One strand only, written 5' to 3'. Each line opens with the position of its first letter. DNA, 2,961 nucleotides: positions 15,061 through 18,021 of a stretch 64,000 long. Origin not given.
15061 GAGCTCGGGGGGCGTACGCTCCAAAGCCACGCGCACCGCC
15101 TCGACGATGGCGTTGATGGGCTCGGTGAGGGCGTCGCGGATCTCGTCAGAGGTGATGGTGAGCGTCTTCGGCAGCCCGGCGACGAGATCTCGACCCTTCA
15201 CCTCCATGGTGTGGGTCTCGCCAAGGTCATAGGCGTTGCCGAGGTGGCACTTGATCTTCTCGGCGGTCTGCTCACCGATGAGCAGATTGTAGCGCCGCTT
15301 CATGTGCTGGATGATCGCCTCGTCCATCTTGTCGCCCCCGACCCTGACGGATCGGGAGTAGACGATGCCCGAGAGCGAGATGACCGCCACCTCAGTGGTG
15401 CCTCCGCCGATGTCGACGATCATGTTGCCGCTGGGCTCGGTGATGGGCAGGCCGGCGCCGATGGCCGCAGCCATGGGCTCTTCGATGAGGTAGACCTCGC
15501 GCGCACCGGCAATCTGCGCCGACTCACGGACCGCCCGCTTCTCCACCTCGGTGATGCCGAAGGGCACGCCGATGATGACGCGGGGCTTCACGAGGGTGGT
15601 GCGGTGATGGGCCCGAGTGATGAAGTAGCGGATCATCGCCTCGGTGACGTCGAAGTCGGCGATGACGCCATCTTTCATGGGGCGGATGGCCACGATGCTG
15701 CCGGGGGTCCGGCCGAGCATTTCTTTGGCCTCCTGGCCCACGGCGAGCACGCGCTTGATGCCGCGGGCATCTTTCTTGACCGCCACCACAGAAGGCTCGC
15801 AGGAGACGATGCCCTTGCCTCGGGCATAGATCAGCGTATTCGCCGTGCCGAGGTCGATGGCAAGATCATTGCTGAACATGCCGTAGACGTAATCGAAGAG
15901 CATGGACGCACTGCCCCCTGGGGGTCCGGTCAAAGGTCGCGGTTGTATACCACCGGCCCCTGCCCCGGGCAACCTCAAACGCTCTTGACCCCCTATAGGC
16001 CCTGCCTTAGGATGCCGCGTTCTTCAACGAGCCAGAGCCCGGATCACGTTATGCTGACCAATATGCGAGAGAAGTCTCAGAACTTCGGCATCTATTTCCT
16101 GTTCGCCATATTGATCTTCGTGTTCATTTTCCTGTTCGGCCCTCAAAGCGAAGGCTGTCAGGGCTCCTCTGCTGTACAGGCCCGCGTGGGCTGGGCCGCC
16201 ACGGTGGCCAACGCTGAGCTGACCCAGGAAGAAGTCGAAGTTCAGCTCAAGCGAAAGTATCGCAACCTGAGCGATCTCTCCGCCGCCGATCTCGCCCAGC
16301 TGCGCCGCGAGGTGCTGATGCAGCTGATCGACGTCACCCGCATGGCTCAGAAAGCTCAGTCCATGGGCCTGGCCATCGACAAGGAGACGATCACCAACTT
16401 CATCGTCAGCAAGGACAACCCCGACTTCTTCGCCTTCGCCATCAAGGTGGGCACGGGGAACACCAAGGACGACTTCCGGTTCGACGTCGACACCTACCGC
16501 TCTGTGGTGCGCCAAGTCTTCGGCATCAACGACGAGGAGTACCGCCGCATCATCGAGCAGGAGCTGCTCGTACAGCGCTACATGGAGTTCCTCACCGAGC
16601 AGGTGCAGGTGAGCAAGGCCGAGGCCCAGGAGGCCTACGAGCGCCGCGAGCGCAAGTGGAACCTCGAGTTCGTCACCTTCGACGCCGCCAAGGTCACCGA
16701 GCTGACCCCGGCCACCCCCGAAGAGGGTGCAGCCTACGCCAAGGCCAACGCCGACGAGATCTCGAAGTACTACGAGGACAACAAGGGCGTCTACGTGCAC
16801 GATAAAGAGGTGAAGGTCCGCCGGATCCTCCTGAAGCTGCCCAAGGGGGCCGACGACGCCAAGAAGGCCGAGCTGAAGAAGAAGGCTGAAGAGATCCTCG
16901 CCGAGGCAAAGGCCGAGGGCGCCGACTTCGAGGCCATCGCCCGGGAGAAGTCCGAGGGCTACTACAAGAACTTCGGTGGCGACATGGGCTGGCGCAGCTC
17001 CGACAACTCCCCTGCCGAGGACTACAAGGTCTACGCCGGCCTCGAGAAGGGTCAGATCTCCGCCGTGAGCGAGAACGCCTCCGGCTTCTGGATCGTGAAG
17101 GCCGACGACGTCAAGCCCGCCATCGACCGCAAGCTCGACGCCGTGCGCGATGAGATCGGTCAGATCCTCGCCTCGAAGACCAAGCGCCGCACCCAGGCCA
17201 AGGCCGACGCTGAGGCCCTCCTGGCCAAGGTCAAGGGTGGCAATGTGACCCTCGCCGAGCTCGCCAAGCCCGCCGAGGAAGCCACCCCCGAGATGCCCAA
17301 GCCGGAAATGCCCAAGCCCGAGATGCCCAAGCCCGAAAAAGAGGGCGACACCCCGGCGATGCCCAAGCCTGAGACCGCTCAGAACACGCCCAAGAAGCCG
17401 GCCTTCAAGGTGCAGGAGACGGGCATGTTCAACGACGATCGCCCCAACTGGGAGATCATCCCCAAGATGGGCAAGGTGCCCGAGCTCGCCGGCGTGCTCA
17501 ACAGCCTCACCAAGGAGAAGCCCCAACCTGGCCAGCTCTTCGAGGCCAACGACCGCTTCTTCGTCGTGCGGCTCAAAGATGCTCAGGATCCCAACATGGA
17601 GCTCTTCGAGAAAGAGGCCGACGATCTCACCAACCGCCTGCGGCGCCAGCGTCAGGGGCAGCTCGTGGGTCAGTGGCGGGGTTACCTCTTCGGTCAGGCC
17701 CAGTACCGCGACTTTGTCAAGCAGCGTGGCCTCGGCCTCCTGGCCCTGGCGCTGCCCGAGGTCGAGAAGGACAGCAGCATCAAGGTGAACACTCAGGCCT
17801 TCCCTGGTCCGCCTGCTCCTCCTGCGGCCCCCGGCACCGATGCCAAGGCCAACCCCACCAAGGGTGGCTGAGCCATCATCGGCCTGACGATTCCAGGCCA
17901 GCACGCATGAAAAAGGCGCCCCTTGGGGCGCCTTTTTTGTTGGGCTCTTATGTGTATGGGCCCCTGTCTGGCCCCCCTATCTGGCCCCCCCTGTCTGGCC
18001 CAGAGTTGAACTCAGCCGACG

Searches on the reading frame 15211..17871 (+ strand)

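Call 15: search_protein_families(library=pfam, proteins=[window:15211-17871:+], max_evalue=0.001)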
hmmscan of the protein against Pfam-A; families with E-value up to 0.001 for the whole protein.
window:15211-17871:+ (886 aa): 5 families
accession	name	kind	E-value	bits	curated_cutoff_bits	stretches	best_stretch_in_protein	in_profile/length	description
PF13624.11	SurA_N_3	-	5.5e-19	69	27.2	1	281-457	1-161/162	SurA-like N-terminal domain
PF00639.27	Rotamase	-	3.6e-18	66.8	21.7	1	539-633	2-97/97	PPIC-type PPIASE domain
PF13616.12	Rotamase_3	-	1.1e-16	61.9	22.5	1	517-634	3-115/116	PPIC-type PPIASE domain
PF13145.12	Rotamase_2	-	4.2e-12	47.4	27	1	514-647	3-121/121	PPIC-type PPIASE domain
PF13623.11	SurA_N_2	-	7.8e-10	39.2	28.5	1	282-405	1-124/145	SurA-like N-terminal domain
